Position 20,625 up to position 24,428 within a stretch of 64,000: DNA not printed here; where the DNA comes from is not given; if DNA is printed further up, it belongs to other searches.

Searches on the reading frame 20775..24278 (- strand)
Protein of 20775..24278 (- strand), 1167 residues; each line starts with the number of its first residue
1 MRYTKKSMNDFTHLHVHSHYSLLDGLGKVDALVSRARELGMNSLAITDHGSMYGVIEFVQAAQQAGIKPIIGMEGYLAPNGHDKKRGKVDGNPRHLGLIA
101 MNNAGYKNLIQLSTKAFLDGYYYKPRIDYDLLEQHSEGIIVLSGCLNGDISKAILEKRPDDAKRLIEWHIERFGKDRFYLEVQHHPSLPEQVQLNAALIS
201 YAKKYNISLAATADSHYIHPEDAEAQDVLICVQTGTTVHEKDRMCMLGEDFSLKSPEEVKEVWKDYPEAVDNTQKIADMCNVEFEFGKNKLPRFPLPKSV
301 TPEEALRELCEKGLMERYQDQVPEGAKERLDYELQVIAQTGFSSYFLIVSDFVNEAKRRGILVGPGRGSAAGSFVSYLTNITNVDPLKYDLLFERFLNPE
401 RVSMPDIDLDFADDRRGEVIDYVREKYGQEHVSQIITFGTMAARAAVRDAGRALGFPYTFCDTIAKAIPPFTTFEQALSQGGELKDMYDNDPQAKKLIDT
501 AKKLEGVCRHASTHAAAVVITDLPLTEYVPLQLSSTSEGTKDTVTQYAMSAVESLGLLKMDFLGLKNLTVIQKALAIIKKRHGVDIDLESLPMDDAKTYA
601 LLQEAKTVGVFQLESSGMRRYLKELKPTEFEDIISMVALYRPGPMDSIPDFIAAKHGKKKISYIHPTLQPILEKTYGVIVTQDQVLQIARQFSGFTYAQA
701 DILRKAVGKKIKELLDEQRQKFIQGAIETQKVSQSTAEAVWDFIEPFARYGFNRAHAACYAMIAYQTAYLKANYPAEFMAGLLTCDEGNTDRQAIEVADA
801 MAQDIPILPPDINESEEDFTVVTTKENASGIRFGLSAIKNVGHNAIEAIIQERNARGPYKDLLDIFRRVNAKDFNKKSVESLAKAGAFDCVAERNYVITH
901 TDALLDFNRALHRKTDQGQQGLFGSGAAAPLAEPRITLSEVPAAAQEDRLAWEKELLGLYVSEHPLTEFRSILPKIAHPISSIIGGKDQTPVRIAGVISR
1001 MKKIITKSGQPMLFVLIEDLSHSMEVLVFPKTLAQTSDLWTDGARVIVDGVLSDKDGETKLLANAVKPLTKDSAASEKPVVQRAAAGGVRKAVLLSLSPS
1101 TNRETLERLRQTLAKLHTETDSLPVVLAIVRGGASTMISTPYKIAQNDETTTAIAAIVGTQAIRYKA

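Call 18: search_protein_families(library=pfam, proteins=[window:20775-24278:-], max_evalue=0.01)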
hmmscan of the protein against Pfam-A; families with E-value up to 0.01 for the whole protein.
window:20775-24278:- (1167 aa): 5 families
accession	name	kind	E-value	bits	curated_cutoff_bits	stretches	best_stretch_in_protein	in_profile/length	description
PF07733.18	DNA_pol3_alpha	-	5.2e-105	351.2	23.9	1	305-564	2-260/260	Bacterial DNA polymerase III alpha NTPase domain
PF17657.6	DNA_pol3_finger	-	1.3e-64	217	22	1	567-729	1-165/166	Bacterial DNA polymerase III alpha subunit finger domain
PF02811.25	PHP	-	1.9e-57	194.6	26.4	1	13-185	1-164/164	PHP domain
PF14579.12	HHH_6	-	5.9e-30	103.8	25.6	1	805-892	2-84/90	Helix-hairpin-helix motif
PF01336.31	tRNA_anti-codon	-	9.2e-10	38.8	27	1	992-1069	1-75/75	OB-fold nucleic acid binding domain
